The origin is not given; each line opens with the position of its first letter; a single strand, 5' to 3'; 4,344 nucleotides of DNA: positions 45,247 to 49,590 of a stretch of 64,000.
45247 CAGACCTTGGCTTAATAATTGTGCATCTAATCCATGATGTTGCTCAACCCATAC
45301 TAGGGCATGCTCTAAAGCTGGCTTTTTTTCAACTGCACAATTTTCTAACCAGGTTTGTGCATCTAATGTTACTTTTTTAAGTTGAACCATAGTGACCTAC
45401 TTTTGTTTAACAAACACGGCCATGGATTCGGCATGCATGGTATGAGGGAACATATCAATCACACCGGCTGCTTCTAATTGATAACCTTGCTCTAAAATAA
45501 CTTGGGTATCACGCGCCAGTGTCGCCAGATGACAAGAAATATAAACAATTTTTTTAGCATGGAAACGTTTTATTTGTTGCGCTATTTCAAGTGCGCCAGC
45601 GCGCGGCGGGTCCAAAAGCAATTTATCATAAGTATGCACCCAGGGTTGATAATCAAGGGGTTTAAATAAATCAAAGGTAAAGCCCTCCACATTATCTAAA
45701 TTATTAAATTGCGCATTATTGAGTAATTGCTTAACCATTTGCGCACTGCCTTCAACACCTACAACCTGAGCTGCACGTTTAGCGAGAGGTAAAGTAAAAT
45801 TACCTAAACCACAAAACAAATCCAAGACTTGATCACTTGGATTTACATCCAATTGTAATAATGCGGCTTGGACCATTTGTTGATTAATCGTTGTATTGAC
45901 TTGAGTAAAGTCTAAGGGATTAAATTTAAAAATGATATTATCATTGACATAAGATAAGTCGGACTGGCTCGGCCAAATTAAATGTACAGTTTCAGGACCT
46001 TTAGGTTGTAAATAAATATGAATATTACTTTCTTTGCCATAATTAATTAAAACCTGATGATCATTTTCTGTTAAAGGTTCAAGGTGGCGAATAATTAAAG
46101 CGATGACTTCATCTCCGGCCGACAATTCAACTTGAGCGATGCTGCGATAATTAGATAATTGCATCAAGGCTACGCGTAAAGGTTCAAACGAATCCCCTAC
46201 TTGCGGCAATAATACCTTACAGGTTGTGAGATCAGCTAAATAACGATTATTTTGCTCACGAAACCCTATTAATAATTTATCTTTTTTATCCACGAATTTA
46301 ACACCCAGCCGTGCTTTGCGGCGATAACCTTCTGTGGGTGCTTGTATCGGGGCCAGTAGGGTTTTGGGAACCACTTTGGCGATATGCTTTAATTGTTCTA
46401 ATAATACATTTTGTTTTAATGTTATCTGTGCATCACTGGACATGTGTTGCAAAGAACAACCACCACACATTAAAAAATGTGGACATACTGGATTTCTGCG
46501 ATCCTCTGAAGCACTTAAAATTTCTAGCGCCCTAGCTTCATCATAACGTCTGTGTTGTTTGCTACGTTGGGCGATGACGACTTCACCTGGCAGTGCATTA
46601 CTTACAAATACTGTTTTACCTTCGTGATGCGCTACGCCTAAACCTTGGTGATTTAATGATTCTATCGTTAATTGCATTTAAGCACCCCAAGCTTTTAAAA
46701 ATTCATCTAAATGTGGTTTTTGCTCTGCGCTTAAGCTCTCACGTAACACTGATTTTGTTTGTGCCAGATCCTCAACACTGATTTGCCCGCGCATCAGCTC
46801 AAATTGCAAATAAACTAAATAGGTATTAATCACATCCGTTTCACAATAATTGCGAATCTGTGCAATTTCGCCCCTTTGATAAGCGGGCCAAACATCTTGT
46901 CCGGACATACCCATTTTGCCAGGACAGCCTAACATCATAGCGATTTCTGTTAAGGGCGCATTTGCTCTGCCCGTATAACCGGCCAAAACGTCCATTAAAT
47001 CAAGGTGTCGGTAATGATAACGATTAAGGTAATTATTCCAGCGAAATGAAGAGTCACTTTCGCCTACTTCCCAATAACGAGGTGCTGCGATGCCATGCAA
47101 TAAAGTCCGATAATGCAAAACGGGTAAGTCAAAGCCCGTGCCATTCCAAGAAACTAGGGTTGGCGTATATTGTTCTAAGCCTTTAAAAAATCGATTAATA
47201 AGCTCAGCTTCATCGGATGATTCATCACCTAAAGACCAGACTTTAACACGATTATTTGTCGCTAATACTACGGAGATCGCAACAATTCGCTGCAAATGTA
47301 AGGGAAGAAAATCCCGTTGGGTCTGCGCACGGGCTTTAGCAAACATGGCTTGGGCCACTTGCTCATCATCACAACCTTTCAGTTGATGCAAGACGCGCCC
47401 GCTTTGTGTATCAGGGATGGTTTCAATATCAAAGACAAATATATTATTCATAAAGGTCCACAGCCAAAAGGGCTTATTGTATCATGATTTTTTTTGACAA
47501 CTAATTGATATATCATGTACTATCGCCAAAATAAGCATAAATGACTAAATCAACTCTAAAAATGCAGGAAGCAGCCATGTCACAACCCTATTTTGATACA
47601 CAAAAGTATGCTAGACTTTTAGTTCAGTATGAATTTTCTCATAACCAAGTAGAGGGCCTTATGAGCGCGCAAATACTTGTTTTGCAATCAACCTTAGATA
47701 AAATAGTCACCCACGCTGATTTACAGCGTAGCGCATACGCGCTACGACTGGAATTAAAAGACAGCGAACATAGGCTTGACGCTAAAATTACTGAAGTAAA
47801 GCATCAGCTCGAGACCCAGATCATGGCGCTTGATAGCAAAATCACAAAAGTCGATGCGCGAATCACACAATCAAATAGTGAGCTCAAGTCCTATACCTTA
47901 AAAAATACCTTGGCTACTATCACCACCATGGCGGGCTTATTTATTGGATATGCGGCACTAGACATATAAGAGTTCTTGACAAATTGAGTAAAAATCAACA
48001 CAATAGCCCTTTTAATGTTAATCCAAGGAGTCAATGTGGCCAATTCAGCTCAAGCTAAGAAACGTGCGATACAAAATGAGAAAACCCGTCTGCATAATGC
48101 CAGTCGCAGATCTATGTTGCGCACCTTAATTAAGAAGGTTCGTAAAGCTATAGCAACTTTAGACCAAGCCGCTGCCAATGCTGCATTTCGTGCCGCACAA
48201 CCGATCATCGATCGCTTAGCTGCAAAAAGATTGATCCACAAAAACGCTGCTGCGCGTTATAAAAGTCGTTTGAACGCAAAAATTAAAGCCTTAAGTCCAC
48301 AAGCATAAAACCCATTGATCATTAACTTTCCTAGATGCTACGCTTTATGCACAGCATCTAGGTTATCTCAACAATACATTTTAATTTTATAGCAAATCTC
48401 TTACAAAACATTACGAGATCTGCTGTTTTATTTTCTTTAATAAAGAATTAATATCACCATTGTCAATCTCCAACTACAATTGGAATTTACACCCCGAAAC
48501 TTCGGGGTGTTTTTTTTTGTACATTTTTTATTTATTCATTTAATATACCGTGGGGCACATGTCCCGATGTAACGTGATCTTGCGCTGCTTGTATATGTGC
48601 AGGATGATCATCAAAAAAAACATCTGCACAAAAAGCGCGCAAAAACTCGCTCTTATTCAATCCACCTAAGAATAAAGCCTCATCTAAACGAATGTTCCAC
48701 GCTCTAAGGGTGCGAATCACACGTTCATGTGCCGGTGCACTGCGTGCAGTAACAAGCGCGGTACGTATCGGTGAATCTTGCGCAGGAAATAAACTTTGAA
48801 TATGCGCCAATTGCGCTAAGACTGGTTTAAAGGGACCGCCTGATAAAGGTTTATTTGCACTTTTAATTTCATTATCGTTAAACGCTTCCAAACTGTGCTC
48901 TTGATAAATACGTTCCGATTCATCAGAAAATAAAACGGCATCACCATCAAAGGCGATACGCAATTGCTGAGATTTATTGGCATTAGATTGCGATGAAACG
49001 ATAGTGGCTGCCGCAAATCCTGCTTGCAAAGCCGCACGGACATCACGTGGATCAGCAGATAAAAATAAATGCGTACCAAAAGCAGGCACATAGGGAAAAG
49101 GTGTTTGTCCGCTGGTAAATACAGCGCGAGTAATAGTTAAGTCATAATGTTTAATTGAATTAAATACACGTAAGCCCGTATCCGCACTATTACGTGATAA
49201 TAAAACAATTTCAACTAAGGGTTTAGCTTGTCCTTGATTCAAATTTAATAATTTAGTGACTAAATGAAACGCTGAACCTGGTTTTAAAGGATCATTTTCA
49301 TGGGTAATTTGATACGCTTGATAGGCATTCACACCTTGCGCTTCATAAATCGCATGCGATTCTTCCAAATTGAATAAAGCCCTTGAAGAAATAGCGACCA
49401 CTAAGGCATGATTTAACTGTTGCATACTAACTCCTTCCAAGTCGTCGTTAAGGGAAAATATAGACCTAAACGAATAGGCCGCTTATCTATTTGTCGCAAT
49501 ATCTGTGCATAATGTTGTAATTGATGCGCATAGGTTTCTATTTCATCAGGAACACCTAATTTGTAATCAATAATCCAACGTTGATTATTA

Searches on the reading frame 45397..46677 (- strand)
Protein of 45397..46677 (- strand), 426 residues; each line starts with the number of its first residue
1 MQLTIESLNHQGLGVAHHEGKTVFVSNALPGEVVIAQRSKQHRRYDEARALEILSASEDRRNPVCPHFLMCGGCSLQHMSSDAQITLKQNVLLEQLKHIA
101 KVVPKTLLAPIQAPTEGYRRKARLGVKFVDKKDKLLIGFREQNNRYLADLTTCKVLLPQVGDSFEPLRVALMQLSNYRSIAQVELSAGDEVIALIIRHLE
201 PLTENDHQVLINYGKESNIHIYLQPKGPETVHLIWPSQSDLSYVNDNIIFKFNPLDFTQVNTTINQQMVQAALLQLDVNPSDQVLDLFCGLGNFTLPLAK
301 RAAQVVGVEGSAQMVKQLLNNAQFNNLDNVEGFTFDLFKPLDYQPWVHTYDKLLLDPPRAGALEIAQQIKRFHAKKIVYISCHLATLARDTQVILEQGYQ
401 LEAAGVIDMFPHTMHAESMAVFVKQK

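Call 23: search_protein_families(library=pfam, max_evalue=0.00001, proteins=[window:45397-46677:-])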
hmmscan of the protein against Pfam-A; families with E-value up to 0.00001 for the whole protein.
window:45397-46677:- (426 aa): 6 families
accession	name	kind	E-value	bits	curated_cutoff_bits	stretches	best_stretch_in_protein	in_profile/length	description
PF05958.17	tRNA_U5-meth_tr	-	9.6e-24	84.5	23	1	241-423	163-354/357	tRNA (Uracil-5-)-methyltransferase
PF00398.26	RrnaAD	-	2.5e-08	33.8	24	1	261-320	11-70/263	Ribosomal RNA adenine dimethylase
PF13847.12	Methyltransf_31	-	1.3e-07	31.9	27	1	281-356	4-81/145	Methyltransferase domain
PF02475.24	TRM5-TYW2_MTfase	-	2.2e-07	31.4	28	1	276-330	32-88/164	TRM5/TYW2 methyltransferase domain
PF13649.12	Methyltransf_25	-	7.8e-07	30.1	27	1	284-334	1-52/97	Methyltransferase domain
PF01938.26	TRAM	-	9.1e-07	29.1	21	1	3-48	10-58/61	TRAM domain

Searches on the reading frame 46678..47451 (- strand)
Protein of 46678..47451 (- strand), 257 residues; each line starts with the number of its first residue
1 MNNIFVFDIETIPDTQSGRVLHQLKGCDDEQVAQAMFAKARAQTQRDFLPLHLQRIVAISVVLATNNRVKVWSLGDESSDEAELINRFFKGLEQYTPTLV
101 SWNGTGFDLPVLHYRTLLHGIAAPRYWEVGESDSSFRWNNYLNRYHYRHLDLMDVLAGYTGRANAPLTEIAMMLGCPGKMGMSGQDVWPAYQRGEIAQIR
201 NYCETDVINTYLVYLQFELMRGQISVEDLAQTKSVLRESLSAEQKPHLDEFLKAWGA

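Call 89: search_protein_families(library=pfam, max_evalue=0.00001, proteins=[window:46678-47451:-])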
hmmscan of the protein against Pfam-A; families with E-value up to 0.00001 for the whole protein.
window:46678-47451:- (257 aa): 3 families
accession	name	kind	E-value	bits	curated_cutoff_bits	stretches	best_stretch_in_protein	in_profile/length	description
PF10108.15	DNA_pol_B_exo2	-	9.3e-91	303.7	24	1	47-255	2-213/213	Predicted 3'-5' exonuclease related to the exonuclease domain of PolB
PF13482.12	RNase_H_2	-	1.2e-09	38.8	22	1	55-214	16-161/165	RNase_H superfamily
PF03104.25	DNA_pol_B_exo1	-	4.1e-06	26.8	23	1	68-116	134-179/242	DNA polymerase family B, exonuclease domain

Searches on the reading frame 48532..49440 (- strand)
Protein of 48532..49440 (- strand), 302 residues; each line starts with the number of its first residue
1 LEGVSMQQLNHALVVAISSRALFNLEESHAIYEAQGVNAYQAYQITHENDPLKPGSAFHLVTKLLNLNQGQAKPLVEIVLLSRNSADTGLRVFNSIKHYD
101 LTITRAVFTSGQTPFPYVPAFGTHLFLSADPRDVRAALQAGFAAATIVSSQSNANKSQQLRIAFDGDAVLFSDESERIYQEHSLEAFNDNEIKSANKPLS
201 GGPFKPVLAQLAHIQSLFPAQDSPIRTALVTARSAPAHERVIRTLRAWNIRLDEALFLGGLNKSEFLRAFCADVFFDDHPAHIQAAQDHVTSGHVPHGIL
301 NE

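Call 89: search_protein_families(library=pfam, max_evalue=0.00001, proteins=[window:48532-49440:-])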
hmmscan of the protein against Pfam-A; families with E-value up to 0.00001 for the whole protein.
window:48532-49440:- (302 aa): 1 family
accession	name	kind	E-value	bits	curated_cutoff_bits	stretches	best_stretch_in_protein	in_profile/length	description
PF06189.17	5-nucleotidase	-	1.3e-132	441.6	28.2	1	7-301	3-301/302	5'-nucleotidase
